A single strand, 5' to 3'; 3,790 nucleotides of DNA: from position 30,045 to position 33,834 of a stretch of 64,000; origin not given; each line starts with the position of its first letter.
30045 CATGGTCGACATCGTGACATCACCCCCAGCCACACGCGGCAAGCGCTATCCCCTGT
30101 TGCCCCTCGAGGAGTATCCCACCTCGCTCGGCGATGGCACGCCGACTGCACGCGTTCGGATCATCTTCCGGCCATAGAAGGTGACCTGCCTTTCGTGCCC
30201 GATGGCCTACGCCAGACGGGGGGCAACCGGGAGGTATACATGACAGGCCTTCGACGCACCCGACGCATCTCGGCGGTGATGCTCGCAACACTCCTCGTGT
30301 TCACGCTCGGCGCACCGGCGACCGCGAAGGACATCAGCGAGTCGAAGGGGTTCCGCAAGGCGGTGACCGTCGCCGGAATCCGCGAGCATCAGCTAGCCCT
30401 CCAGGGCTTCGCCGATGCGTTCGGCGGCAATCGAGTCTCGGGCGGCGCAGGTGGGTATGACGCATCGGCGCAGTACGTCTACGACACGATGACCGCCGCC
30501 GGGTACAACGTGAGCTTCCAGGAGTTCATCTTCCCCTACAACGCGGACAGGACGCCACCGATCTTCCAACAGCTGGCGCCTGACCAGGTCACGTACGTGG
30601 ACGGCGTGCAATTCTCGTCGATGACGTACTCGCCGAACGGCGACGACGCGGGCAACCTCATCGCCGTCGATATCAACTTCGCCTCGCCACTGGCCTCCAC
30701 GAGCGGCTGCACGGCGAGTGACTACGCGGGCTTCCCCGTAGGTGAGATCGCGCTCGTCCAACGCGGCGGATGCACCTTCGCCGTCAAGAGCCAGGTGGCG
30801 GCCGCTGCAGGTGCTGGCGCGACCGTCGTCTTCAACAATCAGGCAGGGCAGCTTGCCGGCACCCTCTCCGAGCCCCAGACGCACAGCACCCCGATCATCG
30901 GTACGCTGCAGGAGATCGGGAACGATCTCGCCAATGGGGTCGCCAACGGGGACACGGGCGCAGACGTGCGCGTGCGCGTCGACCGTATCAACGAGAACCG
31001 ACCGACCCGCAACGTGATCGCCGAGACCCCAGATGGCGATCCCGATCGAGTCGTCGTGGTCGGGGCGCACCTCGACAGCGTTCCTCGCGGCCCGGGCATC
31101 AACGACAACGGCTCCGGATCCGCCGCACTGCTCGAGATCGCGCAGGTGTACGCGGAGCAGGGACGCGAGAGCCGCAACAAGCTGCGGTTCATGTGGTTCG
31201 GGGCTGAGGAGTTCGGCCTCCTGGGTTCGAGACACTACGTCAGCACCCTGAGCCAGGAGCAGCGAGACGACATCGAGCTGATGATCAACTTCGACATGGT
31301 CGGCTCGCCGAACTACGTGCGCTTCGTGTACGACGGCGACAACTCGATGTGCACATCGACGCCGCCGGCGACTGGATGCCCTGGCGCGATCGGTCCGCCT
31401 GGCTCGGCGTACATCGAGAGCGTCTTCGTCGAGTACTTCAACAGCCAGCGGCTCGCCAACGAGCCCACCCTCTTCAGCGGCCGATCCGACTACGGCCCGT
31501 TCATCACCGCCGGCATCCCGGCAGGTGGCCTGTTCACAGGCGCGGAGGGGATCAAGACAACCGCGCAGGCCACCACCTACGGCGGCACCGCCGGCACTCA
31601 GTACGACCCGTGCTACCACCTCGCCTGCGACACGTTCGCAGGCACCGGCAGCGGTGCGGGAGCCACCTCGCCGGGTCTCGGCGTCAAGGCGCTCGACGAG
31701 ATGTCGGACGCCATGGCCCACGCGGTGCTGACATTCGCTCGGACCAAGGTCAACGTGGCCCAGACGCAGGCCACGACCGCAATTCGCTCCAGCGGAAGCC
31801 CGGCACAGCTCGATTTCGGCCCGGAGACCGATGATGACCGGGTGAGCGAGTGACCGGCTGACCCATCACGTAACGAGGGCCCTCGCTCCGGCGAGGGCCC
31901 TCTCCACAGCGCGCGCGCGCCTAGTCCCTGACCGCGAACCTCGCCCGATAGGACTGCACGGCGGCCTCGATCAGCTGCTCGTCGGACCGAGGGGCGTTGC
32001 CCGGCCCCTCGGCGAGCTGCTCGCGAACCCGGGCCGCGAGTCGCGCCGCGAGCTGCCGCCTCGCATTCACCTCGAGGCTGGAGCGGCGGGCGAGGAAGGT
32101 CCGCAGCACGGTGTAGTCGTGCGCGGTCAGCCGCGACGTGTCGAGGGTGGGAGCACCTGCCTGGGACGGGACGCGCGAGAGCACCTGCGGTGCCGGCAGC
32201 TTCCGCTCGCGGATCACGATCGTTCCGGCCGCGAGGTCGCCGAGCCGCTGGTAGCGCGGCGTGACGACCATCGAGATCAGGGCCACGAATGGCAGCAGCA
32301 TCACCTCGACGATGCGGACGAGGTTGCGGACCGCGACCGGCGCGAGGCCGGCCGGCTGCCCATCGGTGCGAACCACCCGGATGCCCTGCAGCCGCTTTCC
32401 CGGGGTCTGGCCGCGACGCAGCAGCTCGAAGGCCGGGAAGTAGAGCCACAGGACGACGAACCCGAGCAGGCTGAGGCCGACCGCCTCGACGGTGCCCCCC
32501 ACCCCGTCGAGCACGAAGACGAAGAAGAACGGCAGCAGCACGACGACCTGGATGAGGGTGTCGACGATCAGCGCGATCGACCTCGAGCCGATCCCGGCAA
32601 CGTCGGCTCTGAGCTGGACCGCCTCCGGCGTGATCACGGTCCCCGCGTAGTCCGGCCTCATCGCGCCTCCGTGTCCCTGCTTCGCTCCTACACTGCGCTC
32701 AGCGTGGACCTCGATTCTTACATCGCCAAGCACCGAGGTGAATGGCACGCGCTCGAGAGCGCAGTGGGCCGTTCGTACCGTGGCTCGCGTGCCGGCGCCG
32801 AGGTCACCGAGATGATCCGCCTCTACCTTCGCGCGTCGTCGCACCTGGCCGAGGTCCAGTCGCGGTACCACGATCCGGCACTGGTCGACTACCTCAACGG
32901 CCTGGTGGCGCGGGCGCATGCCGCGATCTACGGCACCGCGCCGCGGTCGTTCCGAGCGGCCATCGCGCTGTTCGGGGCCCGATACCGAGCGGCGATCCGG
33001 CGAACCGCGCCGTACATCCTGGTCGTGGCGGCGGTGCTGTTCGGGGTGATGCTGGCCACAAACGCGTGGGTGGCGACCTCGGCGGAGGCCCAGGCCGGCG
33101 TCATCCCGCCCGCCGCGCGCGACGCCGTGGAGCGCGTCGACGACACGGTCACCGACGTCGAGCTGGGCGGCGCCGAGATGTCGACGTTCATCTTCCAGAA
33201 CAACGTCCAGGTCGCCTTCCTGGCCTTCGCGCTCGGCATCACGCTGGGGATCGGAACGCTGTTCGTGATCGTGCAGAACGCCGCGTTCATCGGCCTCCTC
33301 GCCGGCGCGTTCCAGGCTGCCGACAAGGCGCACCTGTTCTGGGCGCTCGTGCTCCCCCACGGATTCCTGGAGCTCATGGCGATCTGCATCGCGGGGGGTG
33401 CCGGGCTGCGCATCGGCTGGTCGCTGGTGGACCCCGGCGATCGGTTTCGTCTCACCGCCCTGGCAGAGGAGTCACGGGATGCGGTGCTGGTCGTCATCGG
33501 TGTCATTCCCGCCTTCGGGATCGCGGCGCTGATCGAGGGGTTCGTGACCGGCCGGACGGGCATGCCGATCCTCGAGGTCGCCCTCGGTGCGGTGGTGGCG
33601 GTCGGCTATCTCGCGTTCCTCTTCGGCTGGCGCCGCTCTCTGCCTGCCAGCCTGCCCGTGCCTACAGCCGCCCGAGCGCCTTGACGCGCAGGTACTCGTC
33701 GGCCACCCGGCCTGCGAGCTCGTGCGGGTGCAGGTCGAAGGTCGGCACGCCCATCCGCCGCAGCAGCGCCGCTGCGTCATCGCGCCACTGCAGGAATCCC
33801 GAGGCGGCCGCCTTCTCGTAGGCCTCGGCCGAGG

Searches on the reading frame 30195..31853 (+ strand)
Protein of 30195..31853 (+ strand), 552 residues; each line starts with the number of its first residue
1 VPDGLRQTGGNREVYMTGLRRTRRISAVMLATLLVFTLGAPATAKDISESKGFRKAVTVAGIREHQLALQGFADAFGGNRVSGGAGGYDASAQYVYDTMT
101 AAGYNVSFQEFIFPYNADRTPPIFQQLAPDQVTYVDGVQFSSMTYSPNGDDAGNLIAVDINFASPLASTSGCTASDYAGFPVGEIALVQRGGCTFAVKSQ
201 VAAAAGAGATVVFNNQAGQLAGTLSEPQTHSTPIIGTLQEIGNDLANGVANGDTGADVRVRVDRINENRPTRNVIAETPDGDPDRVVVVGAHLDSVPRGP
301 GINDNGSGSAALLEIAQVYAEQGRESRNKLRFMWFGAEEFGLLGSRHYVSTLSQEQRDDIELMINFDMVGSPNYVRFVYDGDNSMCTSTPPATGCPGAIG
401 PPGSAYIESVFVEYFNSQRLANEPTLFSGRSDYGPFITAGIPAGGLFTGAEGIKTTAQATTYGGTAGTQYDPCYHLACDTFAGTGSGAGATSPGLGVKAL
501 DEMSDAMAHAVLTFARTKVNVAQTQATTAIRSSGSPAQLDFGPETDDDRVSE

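Call 75: search_protein_families(library=pfam, proteins=[window:30195-31853:+], max_evalue=0.00001)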
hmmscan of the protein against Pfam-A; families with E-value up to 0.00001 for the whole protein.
window:30195-31853:+ (552 aa): 2 families
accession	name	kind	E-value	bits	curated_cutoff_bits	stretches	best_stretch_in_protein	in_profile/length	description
PF04389.22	Peptidase_M28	-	5.1e-46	157.3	21.3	1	273-482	1-175/193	Peptidase family M28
PF02225.27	PA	-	6e-16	58.8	23.9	1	166-245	5-95/95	PA domain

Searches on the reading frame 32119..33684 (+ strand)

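Call 75: search_protein_families(library=pfam, proteins=[window:32119-33684:+], max_evalue=0.00001)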
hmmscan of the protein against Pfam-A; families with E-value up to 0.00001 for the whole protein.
window:32119-33684:+ (521 aa): 1 family
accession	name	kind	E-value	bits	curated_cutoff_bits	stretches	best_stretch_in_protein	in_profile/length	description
PF01944.22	SpoIIM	-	2.6e-38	132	26.9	1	304-477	1-162/163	Stage II sporulation protein M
